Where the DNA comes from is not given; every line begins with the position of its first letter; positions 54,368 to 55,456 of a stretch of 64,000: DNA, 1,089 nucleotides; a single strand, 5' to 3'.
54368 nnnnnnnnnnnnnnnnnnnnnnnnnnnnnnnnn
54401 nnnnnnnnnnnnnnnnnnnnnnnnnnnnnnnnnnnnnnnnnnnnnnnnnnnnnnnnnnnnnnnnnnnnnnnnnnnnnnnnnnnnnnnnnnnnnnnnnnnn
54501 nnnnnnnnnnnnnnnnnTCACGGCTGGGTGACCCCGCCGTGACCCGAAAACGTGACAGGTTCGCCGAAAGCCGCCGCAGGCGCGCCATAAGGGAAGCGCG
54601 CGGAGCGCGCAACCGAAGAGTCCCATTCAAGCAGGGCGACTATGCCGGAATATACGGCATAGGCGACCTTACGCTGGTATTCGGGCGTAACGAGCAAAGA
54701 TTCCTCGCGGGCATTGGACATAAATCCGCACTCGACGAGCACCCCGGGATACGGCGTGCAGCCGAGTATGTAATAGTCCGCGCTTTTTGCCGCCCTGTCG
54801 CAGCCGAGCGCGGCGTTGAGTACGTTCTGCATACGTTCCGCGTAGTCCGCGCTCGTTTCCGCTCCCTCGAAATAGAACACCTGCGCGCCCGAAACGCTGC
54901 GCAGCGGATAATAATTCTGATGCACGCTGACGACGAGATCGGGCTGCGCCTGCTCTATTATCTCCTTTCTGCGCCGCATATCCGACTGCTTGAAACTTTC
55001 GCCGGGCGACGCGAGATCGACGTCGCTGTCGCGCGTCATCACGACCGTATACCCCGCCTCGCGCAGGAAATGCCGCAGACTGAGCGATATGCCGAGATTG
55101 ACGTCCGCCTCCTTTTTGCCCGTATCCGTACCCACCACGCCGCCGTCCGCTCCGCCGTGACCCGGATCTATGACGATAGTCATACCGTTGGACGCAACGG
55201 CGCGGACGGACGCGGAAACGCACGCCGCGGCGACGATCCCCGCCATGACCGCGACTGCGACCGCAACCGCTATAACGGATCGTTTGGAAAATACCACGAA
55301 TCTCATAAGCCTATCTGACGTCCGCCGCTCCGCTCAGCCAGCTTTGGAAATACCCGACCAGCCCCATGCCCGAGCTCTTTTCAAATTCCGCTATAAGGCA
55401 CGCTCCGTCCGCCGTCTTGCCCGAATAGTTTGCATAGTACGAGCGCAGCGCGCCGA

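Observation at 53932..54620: A 690-bp intergenic element with 230-bp inverted arms that conserve a hairpin by compensatory change and supply the cwlD 3' end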

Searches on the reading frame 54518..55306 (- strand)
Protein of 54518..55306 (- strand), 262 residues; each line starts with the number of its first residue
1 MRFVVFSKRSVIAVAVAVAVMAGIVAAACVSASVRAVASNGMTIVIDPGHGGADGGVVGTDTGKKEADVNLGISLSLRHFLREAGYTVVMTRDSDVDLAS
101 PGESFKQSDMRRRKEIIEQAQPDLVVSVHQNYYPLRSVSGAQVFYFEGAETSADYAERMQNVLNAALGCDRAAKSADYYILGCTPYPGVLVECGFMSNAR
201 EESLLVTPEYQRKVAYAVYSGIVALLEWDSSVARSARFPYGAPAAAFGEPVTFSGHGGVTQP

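Call 13: find_encoding_contigs(protein=window:54518-55306:-, flank=10000, max_places=10)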
Protein window:54518-55306:- (262 aa): no gene with exactly this product is on record in the collection.

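Call 15: find_homologous_proteins(query=window:54518-55306:-, max_evalue=1e-20)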
Query window:54518-55306:- (262 aa): 4545 proteins with E <= 1e-20 among 8000 candidates; the best 120 are listed.
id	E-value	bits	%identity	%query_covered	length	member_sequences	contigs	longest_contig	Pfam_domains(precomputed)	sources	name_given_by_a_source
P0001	1.8e-165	566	99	100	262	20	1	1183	PF01520.24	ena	-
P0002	3.4e-107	376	77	86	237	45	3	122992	PF01520.24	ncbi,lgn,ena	-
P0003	3.0e-105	369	81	73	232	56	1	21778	PF01520.24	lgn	-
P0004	9.0e-105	368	73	86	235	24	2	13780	PF01520.24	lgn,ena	-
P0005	1.1e-104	367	76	87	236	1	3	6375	PF01520.24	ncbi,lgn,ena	-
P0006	5.0e-104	365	73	86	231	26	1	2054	PF01520.24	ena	-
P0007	3.2e-100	353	69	94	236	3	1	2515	PF01520.24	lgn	-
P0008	7.6e-90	319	71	76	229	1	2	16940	PF01520.24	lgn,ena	-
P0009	5.2e-89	316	70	74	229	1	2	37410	PF01520.24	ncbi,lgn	-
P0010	6.3e-89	316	70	74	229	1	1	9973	PF01520.24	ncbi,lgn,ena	-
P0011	2.2e-88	314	63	86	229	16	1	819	PF01520.24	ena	-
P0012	7.2e-88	312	67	74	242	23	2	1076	PF01520.24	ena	-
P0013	2.4e-87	311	65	86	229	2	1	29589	PF01520.24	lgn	-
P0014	2.0e-86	308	64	86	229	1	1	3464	PF01520.24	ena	-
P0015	2.9e-86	307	65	80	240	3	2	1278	PF01520.24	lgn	-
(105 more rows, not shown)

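Call 17: find_encoding_contigs(protein=P0002, flank=10000, max_places=4)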
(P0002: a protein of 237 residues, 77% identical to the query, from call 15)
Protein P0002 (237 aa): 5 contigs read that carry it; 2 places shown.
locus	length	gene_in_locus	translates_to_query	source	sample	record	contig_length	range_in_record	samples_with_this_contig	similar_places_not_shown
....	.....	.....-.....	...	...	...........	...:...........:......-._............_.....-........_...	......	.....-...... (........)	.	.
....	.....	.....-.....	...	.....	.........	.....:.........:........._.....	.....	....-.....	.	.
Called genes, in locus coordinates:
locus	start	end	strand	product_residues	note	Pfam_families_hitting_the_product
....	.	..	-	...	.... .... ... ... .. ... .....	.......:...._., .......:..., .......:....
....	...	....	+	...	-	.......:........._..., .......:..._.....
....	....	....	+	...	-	-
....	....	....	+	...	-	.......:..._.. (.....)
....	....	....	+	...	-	-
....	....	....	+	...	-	-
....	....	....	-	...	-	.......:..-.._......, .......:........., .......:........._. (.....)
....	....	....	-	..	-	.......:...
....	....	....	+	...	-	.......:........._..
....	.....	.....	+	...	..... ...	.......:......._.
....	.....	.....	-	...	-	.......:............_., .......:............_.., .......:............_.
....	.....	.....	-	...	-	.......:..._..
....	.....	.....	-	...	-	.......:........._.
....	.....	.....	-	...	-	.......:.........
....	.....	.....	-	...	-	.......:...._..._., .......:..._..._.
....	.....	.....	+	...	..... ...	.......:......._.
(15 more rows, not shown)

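Call 18: find_encoding_contigs(protein=P0001, flank=10000, max_places=4)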
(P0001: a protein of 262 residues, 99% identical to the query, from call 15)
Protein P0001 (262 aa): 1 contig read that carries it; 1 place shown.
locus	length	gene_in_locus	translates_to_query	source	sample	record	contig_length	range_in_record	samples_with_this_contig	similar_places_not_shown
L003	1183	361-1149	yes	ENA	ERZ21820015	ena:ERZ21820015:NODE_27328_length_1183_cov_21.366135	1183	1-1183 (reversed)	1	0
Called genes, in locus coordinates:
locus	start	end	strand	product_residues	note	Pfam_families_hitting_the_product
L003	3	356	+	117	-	?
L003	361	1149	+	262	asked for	PF01520:Amidase_3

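Call 26: find_encoding_contigs(protein=P0003, flank=10000, max_places=3)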
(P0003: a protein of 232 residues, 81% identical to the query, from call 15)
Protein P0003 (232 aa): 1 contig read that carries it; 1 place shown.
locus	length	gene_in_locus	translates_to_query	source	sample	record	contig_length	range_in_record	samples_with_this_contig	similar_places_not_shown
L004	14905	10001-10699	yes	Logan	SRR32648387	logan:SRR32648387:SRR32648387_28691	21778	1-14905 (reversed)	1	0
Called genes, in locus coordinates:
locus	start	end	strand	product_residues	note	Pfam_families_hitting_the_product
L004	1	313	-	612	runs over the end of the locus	PF03448:MgtE_N, PF00571:CBS, PF01769:MgtE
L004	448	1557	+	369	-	PF01546:Peptidase_M20, PF07687:M20_dimer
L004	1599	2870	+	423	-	-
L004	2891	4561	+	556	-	PF13428:TPR_14 (faint), PF14559:TPR_19 (faint)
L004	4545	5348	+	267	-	PF13646:HEAT_2 (faint)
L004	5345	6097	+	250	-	-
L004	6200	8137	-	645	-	PF00122:E1-E2_ATPase, PF00702:Hydrolase, PF12710:HAD (faint), PF08282:Hydrolase_3 (faint)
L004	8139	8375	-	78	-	PF00403:HMA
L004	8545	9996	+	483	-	PF01433:Peptidase_M1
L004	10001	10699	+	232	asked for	PF01520:Amidase_3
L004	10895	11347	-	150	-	PF13302:Acetyltransf_3 (weak), PF00583:Acetyltransf_1, PF13673:Acetyltransf_10, PF13508:Acetyltransf_7, PF08445:FR47 (weak)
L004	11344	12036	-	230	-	PF13560:HTH_31, PF01381:HTH_3, PF12844:HTH_19 (weak), PF13443:HTH_26 (weak)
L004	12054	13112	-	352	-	PF00180:Iso_dh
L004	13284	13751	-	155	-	PF00694:Aconitase_C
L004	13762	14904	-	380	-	?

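Call 27: find_encoding_contigs(protein=P0004, flank=10000, max_places=3)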
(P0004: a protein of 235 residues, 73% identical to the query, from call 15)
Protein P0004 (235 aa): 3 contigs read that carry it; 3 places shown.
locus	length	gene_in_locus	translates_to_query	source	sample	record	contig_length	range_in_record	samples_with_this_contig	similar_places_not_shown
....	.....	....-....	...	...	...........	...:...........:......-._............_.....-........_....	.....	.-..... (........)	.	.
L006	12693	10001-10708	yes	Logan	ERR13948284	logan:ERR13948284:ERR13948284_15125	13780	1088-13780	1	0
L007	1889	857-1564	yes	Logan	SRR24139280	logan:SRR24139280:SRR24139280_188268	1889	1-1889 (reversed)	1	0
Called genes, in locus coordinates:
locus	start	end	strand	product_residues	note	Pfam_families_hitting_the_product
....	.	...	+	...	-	?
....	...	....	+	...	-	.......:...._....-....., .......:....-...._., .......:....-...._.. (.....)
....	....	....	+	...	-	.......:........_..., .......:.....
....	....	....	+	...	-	-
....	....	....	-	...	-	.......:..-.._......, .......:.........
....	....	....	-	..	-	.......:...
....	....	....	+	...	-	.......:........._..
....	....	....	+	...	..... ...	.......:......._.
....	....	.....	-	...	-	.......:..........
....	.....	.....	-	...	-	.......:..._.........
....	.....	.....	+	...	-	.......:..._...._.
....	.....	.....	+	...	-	?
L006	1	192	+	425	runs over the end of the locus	?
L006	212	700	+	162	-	PF13412:HTH_24, PF01037:AsnC_trans_reg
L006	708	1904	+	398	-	PF00155:Aminotran_1_2, PF01041:DegT_DnrJ_EryC1 (weak)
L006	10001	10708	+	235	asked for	PF01520:Amidase_3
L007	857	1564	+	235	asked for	PF01520:Amidase_3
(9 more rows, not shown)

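Call 28: find_encoding_contigs(protein=P0005, flank=10000, max_places=3)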
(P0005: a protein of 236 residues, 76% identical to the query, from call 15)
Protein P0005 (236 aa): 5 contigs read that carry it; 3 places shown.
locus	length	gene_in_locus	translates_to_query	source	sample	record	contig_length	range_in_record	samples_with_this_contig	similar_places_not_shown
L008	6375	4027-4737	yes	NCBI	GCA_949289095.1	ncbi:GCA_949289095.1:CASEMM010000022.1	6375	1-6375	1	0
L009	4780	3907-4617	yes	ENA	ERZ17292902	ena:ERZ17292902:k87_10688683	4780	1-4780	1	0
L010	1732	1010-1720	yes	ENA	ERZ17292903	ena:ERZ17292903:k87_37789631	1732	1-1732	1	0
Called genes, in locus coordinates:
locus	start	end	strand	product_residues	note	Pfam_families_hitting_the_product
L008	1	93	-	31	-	?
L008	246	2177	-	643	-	PF00122:E1-E2_ATPase, PF00702:Hydrolase, PF12710:HAD (faint), PF08282:Hydrolase_3 (faint)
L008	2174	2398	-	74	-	PF00403:HMA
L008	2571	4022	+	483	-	PF01433:Peptidase_M1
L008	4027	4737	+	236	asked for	PF01520:Amidase_3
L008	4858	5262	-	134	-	PF00583:Acetyltransf_1, PF13673:Acetyltransf_10, PF13508:Acetyltransf_7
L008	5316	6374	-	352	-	?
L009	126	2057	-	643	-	PF00122:E1-E2_ATPase, PF00702:Hydrolase, PF12710:HAD (faint), PF08282:Hydrolase_3 (faint)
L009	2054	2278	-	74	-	PF00403:HMA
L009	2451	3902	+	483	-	PF01433:Peptidase_M1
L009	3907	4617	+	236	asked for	PF01520:Amidase_3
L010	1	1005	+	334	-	?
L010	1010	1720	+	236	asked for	PF01520:Amidase_3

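Call 35: list_cluster_members(proteins=[P0001])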
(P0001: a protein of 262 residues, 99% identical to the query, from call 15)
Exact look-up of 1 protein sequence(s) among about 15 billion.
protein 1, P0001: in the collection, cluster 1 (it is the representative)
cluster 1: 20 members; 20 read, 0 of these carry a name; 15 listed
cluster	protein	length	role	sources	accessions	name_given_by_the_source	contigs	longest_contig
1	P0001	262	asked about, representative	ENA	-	-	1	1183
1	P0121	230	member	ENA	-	-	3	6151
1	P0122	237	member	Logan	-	-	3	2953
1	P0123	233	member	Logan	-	-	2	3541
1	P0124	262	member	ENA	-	-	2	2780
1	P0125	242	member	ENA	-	-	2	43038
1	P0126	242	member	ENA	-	-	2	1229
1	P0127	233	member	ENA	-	-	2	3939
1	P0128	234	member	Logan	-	-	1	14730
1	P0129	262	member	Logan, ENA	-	-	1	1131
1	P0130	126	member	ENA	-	-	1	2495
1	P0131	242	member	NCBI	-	-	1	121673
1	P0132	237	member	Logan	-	-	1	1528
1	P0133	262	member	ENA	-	-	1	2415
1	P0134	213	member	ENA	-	-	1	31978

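Call 37: find_encoding_contigs(protein=P0131, flank=10000, max_places=3)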
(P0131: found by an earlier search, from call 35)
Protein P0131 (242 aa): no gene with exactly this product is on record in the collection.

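Call 38: find_encoding_contigs(protein=P0134, flank=10000, max_places=3)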
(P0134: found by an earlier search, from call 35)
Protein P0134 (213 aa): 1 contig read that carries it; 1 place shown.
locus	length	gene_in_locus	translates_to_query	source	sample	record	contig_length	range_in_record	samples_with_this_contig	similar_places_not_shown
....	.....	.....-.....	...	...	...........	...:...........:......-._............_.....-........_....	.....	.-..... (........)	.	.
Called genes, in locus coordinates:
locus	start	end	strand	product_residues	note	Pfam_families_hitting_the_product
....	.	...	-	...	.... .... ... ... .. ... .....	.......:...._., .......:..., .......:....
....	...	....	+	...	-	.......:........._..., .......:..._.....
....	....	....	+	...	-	-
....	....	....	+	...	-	-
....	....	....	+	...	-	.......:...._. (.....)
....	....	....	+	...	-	-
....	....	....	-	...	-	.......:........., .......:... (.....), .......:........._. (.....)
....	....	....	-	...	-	-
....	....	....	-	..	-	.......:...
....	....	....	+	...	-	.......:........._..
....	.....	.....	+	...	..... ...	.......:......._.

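Call 39: find_encoding_contigs(protein=P0125, flank=10000, max_places=3)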
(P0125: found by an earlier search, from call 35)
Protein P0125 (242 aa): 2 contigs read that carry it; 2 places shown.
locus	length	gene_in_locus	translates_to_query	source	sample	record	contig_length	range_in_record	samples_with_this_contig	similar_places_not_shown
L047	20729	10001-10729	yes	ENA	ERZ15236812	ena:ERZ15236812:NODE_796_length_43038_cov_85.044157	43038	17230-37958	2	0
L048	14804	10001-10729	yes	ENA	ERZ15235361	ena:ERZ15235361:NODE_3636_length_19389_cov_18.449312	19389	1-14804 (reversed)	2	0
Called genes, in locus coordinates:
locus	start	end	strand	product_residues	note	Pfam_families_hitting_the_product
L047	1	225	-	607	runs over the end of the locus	PF03448:MgtE_N, PF00571:CBS, PF01769:MgtE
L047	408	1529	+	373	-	PF01546:Peptidase_M20, PF07687:M20_dimer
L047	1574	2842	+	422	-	-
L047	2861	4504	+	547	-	-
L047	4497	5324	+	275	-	-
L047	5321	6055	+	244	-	-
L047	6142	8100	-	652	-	PF00122:E1-E2_ATPase, PF00702:Hydrolase, PF12710:HAD (weak)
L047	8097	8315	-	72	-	PF00403:HMA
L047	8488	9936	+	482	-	PF01433:Peptidase_M1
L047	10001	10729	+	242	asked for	PF01520:Amidase_3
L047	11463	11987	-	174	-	PF13673:Acetyltransf_10 (weak), PF00583:Acetyltransf_1, PF13508:Acetyltransf_7 (weak)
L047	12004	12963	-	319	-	PF02729:OTCace_N, PF00185:OTCace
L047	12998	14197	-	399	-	PF00202:Aminotran_3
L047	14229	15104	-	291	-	PF00696:AA_kinase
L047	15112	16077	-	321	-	PF01118:Semialdhyde_dh, PF22698:Semialdhyde_dhC_1, PF02774:Semialdhyde_dhC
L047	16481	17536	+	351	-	PF00005:ABC_tran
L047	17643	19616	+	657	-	PF02922:CBM_48, PF22019:GlgB_N, PF00128:Alpha-amylase, PF02806:Alpha-amylase_C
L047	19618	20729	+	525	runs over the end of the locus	PF08323:Glyco_transf_5, PF20706:GT4-conflict (weak), PF00534:Glycos_transf_1, PF13692:Glyco_trans_1_4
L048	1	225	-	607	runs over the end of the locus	PF03448:MgtE_N, PF00571:CBS, PF01769:MgtE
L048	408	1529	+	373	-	PF01546:Peptidase_M20, PF07687:M20_dimer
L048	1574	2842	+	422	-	-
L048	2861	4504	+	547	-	-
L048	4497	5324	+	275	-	-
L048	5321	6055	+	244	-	-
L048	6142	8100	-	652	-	PF00122:E1-E2_ATPase, PF00702:Hydrolase, PF12710:HAD (weak)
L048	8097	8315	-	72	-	PF00403:HMA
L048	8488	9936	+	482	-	PF01433:Peptidase_M1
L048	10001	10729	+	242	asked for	PF01520:Amidase_3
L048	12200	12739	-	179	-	PF00719:Pyrophosphatase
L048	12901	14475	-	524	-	PF01266:DAO, PF01593:Amino_oxidase, PF13450:NAD_binding_8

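Call 46: find_related_loci(query=window:54518-55306:-, collection=genome_contigs, flank=10000)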
Query window:54518-55306:- (262 aa) in genome_contigs; peptide patterns used: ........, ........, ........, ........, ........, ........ (x = any residue, [..] = any of these).
599 stretches matched a pattern (row limit reached: there are more); 527 encode a relative of the query (tblastn E <= 1e-3); the best 80 are kept; 80 distinct loci.
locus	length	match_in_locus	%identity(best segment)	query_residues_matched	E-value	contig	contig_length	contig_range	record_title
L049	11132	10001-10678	74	1-226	3e-108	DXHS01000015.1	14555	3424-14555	MAG TPA_asm: Candidatus Protoclostridium stercorigallinarum isolate 12435 CHK98__C44315_L14555_SAMEA104467327, whole gen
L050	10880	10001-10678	77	1-226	1e-105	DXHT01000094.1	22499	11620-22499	MAG TPA_asm: Bacillota bacterium isolate CHK58-6015 CHK58__C730092_L22499_SAMEA104467247, whole genome shotgun sequence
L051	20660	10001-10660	72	35-247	5e-105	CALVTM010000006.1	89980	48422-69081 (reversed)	MAG: uncultured Clostridia bacterium isolate BRZ_CT__bin3 genome assembly, contig: BRZ_CT__NODE_445_length_89980_cov_64.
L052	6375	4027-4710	76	1-229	3e-104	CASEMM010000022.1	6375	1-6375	uncultured Eubacteriales bacterium isolate CO.A89.metabat-bins.230 genome assembly, contig: CO.A89.metabat-bins.230.fa_k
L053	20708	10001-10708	41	2-231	3e-50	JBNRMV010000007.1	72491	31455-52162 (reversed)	MAG: Christensenellales bacterium isolate UACH.msa k127_330232, whole genome shotgun sequence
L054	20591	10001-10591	46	33-223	7e-49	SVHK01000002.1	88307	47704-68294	MAG: Clostridiales bacterium isolate SIG382 NODE_1322_length_88307_cov_1.903708, whole genome shotgun sequence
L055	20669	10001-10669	44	5-226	4e-49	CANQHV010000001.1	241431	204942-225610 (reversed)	MAG: uncultured Clostridia bacterium isolate Lapin-027__bin80 genome assembly, contig: Lapin-027__NODE_13_length_241431_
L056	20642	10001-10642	43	11-226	1e-48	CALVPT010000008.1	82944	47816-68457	MAG: uncultured Clostridia bacterium isolate BRZ_BD__bin68 genome assembly, contig: BRZ_BD__NODE_278_length_82944_cov_22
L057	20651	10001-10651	41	12-226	3e-48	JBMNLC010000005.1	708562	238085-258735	MAG: Clostridia bacterium isolate SBF912LR0HQ0075 contig_36925, whole genome shotgun sequence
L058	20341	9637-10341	39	3-231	1e-46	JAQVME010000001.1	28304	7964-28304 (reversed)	MAG: Clostridia bacterium isolate STF1_126 NODE_3680_length_28304_cov_3.942542_Sandtown_F1, whole genome shotgun sequenc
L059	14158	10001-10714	42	1-226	1e-46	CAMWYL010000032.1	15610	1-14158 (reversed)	MAG TPA_asm: uncultured Lachnospiraceae bacterium isolate SRR14411257_bin.4_metawrap_v1.3_MAG genome assembly, contig: N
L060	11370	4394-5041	42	11-222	8e-44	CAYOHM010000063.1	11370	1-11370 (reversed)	MAG TPA_asm: uncultured Alistipes sp. isolate SRP222552_co1_408 genome assembly, contig: NODE_5029_length_11370_cov_43.0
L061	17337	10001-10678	38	12-227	4e-43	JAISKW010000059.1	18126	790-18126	MAG: Christensenellaceae bacterium isolate Hs463_bin76 k119_3384751, whole genome shotgun sequence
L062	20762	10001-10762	39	6-244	4e-43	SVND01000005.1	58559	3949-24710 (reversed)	MAG: Oscillospiraceae bacterium isolate SIG530 NODE_12565_length_58559_cov_1.972121, whole genome shotgun sequence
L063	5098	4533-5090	44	44-226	4e-43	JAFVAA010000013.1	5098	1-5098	MAG: Lachnospiraceae bacterium isolate RGIG4981 Roe_deer_Rumen-5__c11153, whole genome shotgun sequence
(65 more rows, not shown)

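Call 58: find_encoding_contigs(protein=P0128, flank=10000, max_places=3)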
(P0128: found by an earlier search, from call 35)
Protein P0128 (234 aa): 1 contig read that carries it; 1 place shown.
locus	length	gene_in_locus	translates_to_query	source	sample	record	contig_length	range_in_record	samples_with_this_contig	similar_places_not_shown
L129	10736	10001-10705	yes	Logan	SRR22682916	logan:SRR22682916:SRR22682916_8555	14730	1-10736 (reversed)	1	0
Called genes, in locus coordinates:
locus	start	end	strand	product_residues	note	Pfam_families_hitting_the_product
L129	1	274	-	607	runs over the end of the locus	PF03448:MgtE_N, PF00571:CBS, PF01769:MgtE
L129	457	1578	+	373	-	PF01546:Peptidase_M20, PF07687:M20_dimer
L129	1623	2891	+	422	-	-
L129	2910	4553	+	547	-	-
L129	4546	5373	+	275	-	-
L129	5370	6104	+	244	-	-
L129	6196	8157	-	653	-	PF00122:E1-E2_ATPase, PF00702:Hydrolase, PF12710:HAD (weak)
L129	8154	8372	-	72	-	PF00403:HMA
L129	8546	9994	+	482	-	PF01433:Peptidase_M1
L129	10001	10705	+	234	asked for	PF01520:Amidase_3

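Call 59: find_encoding_contigs(protein=P0121, flank=10000, max_places=4)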
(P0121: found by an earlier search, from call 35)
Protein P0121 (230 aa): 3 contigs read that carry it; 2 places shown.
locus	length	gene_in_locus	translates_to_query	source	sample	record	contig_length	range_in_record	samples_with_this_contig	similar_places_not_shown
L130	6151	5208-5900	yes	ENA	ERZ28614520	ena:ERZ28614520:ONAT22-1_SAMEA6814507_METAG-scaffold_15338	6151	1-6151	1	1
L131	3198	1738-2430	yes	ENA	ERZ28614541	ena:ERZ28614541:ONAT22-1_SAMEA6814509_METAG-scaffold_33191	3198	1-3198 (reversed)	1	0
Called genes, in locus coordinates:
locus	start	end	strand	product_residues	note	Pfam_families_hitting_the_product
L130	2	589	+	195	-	?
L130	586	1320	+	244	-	-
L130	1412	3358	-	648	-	PF00122:E1-E2_ATPase, PF00702:Hydrolase, PF12710:HAD (weak)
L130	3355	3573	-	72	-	PF00403:HMA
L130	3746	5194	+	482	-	PF01433:Peptidase_M1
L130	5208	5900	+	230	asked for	PF01520:Amidase_3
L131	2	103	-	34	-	?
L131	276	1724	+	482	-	PF01433:Peptidase_M1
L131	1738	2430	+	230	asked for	PF01520:Amidase_3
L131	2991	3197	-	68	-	?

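Call 60: find_encoding_contigs(protein=P0122, flank=10000, max_places=4)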
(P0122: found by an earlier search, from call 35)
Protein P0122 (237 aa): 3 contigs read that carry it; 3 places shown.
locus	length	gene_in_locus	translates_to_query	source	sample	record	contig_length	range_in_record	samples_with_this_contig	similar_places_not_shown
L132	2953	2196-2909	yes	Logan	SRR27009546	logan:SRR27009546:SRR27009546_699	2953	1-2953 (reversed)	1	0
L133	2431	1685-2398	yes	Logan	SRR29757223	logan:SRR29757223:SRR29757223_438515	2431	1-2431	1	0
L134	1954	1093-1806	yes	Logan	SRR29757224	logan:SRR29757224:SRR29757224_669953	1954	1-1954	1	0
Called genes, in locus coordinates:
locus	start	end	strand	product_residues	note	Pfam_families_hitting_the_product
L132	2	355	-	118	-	?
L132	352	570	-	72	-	PF00403:HMA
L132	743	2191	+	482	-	PF01433:Peptidase_M1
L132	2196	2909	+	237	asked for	PF01520:Amidase_3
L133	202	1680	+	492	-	PF01433:Peptidase_M1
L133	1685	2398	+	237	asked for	PF01520:Amidase_3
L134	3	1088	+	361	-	?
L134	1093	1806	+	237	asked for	PF01520:Amidase_3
